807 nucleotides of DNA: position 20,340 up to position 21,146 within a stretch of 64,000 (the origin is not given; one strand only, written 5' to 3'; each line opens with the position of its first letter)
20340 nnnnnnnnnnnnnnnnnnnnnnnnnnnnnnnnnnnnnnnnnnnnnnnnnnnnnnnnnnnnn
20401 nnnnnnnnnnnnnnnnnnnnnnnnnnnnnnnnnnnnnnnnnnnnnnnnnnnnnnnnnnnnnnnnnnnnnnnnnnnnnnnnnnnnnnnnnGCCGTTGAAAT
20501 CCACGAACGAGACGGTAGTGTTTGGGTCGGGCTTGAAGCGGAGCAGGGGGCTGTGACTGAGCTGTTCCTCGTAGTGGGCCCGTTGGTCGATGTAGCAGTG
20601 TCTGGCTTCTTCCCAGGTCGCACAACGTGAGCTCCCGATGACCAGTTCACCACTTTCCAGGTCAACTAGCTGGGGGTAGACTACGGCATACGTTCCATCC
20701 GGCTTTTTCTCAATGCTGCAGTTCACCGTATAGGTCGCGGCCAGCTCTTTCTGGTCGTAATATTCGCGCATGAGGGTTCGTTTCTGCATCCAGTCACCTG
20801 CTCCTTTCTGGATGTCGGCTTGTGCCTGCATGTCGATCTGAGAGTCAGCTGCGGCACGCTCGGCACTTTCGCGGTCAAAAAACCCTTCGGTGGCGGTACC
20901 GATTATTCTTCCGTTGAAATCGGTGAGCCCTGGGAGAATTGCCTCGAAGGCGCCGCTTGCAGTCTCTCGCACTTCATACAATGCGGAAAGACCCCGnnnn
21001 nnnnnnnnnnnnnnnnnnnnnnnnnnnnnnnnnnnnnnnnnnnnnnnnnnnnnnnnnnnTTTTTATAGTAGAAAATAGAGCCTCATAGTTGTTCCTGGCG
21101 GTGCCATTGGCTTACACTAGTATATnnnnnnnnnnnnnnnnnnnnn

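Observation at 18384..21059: Three-gene minus-strand unit: 619-aa cytoplasmic transglutaminase-like protein plus two small multi-TM proteins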

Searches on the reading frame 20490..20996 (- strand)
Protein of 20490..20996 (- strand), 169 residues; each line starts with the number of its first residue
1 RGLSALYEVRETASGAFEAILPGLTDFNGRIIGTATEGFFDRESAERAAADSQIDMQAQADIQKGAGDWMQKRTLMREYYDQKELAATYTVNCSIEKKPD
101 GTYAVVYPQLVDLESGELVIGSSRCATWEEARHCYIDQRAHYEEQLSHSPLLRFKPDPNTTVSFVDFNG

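Call 61: search_protein_families(library=pfam, alignment_id=A3, max_evalue=1)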
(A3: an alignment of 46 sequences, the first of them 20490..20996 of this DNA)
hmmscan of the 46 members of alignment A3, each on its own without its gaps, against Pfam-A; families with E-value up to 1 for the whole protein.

A. member 1, window:20490-20996:- (169 aa): 0 families

B. families by the number of members that match (of 46 scanned): 34 families (the first 25 are shown)
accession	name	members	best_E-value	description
PF18656.6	DUF5633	12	0.0058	Family of unknown function (DUF5633)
PF01693.22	Cauli_VI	9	0.00019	Ribonuclease H1 N-terminal domain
PF07411.17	DUF1508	3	0.0011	Domain of unknown function (DUF1508)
PF25693.1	Phage_Y01A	3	0.0045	Bacteriophage T4-like Y01A protein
PF19412.4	DUF5982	1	0.0025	Domain of unknown function (DUF5982)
PF24422.1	DUF7552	1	0.0048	Domain of unknown function (DUF7552)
PF23664.1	Ig_Pom152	1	0.0083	Nucleoporin pom152-like, immunoglobulin-like domain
PF03561.21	Allantoicase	1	0.014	Allantoicase repeat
PF17780.6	OCRE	1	0.028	OCRE domain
PF08399.16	VWA_N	1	0.028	VWA N-terminal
PF24399.1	DUF7543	1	0.031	Family of unknown function (DUF7543)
PF17840.6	Tugs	1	0.036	Tethering Ubl4a to BAGS domain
PF12024.13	DUF3512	1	0.039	Domain of unknown function (DUF3512)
PF09976.15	TPR_21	1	0.043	Tetratricopeptide repeat-like domain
PF24430.1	DUF7553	1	0.054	Family of unknown function (DUF7553)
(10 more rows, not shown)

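Call 62: search_solved_structures(query=A3, max_evalue=10, show_alignments=3)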
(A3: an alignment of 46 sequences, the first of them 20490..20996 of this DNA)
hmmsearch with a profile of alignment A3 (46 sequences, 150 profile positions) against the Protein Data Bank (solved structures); distinct sequences matched with E-value up to 10: 13.
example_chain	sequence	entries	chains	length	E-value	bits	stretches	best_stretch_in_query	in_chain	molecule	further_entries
3gw4_A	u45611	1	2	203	0.0061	19.4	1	99-132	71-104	Uncharacterized protein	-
7ta2_A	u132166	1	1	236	0.057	16.3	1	31-98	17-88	Sperm acrosome membrane-associated protein 6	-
6r3r_A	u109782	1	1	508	0.071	16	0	78-122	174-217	Glycoside hydrolase family 32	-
7znr_A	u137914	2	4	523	0.078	15.8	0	78-122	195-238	Sucrose-6-phosphate hydrolase | Glycoside hydrolase family 32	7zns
8a9y_E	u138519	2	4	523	0.078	15.8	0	78-122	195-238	Glycoside hydrolase family 32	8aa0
8aa2_E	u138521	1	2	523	0.078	15.8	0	78-122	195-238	Glycoside hydrolase family 32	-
6r3u_A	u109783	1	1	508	0.09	15.6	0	78-120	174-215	Glycoside hydrolase family 32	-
9cb5_A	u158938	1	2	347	0.12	15.2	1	26-123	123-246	Nucleolin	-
6kko_A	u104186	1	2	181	0.18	14.6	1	52-123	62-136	Putative serine phosphatase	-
2hgn_A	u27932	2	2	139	0.21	14.4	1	30-63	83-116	Heterogeneous nuclear ribonucleoprotein F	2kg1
2l9p_A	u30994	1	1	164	0.36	13.7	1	9-53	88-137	Uncharacterized protein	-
1wez_A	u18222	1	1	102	0.37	13.6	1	30-63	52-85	Heterogeneous nuclear ribonucleoprotein H'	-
5uzn_A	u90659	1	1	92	0.88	12.4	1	27-59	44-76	AT27789p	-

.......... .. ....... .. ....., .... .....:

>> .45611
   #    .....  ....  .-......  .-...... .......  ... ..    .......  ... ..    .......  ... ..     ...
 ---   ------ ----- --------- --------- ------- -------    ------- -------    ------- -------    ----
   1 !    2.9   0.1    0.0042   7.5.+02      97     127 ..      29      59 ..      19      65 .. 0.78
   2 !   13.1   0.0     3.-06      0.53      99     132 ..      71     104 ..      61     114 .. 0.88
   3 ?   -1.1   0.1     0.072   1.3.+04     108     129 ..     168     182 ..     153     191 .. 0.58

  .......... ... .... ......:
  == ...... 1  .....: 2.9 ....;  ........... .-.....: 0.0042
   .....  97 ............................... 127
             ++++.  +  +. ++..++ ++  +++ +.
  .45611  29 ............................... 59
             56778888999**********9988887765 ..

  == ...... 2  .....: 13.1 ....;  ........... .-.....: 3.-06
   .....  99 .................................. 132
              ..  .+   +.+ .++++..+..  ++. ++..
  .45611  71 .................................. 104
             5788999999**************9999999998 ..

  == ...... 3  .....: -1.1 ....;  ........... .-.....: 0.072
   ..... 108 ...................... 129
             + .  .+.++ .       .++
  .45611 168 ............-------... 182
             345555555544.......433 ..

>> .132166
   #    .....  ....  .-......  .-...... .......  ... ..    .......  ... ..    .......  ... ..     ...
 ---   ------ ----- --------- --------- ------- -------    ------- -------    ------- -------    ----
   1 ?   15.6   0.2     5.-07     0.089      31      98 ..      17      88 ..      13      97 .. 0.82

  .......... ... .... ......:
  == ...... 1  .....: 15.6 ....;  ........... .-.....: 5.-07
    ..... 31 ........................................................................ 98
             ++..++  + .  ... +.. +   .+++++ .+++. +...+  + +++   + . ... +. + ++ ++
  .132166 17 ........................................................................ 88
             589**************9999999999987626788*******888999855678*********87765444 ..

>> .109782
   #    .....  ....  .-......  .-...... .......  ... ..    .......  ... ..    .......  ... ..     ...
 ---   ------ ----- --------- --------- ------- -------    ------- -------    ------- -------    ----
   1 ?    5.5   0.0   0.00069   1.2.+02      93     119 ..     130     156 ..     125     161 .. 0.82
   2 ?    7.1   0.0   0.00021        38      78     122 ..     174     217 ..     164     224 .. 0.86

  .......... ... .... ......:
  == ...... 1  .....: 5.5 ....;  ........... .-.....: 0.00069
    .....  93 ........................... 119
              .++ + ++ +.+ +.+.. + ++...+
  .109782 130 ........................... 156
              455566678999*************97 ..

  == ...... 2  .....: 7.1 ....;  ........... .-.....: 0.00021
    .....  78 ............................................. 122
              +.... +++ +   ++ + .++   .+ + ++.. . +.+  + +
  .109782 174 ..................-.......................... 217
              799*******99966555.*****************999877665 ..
